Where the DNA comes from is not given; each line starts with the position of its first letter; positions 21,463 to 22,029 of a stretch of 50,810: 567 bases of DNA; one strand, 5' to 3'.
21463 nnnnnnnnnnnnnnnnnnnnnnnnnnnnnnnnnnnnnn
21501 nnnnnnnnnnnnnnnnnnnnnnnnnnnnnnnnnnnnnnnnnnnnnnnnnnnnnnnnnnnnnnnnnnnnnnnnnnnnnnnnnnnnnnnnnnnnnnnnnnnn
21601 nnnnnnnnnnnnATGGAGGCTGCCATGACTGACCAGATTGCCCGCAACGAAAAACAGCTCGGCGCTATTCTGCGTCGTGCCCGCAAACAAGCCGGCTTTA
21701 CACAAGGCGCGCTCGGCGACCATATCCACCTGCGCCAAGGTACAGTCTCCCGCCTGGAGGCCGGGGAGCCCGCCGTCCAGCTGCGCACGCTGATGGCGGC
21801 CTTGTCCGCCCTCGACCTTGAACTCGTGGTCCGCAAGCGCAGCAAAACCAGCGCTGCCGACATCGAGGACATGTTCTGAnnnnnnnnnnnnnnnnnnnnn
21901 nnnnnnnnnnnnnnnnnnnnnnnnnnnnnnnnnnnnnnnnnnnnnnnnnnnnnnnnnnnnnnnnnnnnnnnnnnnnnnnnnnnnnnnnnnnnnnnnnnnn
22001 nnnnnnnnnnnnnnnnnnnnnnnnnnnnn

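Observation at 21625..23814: Three-gene hipBA module: full-length HipA translationally coupled to a ChaC/GGCT-like protein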

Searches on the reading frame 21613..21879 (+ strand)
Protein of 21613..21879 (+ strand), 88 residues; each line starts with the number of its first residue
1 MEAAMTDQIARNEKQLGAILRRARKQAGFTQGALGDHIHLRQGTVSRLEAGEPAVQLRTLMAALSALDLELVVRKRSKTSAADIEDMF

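Call 3: search_protein_families(library=pfam, proteins=[window:21613-21879:+], max_evalue=0.1)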
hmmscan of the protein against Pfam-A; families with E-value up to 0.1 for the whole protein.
window:21613-21879:+ (88 aa): 9 families
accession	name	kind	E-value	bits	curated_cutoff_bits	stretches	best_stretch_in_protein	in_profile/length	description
PF13560.12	HTH_31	-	7.3e-10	39.5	27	1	15-72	1-59/64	Helix-turn-helix domain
PF01381.28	HTH_3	-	5.5e-09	36.4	23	1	20-71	1-52/55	Helix-turn-helix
PF13413.12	HTH_25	-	0.001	19.3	24.6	1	19-53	1-35/62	Helix-turn-helix domain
PF13744.12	HTH_37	-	0.0065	16.7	27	1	15-73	18-77/80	Helix-turn-helix domain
PF13443.12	HTH_26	-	0.017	15.8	22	1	20-69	2-52/63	Cro/C1-type HTH DNA-binding domain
PF01047.28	MarR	-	0.026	14.9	24.6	1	18-47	7-36/59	MarR family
PF12844.13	HTH_19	-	0.055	13.8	30.2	1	17-51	1-35/64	Helix-turn-helix domain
PF22943.2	HTH_68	-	0.068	13.3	27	0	39-49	28-38/45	Putative helix-turn-helix domain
PF12802.13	MarR_2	-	0.073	13.7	27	0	16-48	11-40/61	MarR family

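Call 4: search_protein_families(library=ncbifam, proteins=[window:21613-21879:+], max_evalue=0.1)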
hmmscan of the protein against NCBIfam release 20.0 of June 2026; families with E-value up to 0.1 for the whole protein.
window:21613-21879:+ (88 aa): 11 families
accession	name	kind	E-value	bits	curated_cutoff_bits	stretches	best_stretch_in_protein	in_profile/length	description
TIGR03070.1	couple_hipB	subfamily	2.7e-13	49.7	71.65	1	14-71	1-58/58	type II toxin-antitoxin system Y4mF family antitoxin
NF007271.0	PRK09726.1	equivalog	7.2e-09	35.5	79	1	7-83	4-80/88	type II toxin-antitoxin system antitoxin HipB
NF058600.1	TransRegSco1979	equivalog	0.00012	21.2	350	1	16-67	9-60/280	Sco1979 family transcriptional regulator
NF041951.1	phage_RstR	subfamily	0.00038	20.7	80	1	16-62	3-49/108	RstR family transcriptional repressor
TIGR00270.2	TIGR00270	equivalog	0.00057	19.7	110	1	17-78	77-138/159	multiprotein bridging factor aMBF1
NF007257.0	PRK09706.1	subfamily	0.001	18.9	101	1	12-65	2-55/135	transcriptional repressor DicA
TIGR03830.1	CxxCG_CxxCG_HTH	subfamily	0.0016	18.3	61.8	1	3-62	52-114/127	type II TA system antitoxin MqsA family protein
NF008109.0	PRK10856.1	equivalog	0.0023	17.7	208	1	11-54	10-53/334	cytoskeleton protein RodZ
TIGR02612.1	mob_myst_A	hypoth_equivalog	0.0041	17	122.6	1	20-74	30-86/150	mobile mystery protein A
NF006015.0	PRK08154.1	subfamily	0.016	14.3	204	1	8-73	23-90/314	anaerobic benzoate catabolism transcriptional regulator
NF041677.1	trans_regClgR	equivalog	0.019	15.1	170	1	15-71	8-64/113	transcriptional regulator ClgR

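Call 5: search_protein_families(library=padloc, proteins=[window:21613-21879:+], max_evalue=0.1)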
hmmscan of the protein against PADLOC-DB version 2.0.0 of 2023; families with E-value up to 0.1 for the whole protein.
window:21613-21879:+ (88 aa): 9 families
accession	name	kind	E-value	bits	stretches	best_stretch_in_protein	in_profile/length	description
PDLC02926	HTH_VI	-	1.5e-05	23.2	1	16-70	2-56/92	-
PDLC03947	RmrA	-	0.00062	16.7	1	7-70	3-66/383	-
PDLC03949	RmrA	-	0.003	14.5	1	20-68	7-55/363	-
PDLC03951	RmrA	-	0.0076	13.3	1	20-62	13-55/400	-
PDLC03948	RmrA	-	0.01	12.8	1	19-65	12-58/397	-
PDLC03954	RmrA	-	0.011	12.7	1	17-70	12-65/380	-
PDLC04142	capH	-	0.013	14.6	1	14-73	5-60/103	capH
PDLC03952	RmrA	-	0.015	12.1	1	17-68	24-75/395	-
PDLC04760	PDC-M64C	-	0.033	12.6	1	23-78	34-89/93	-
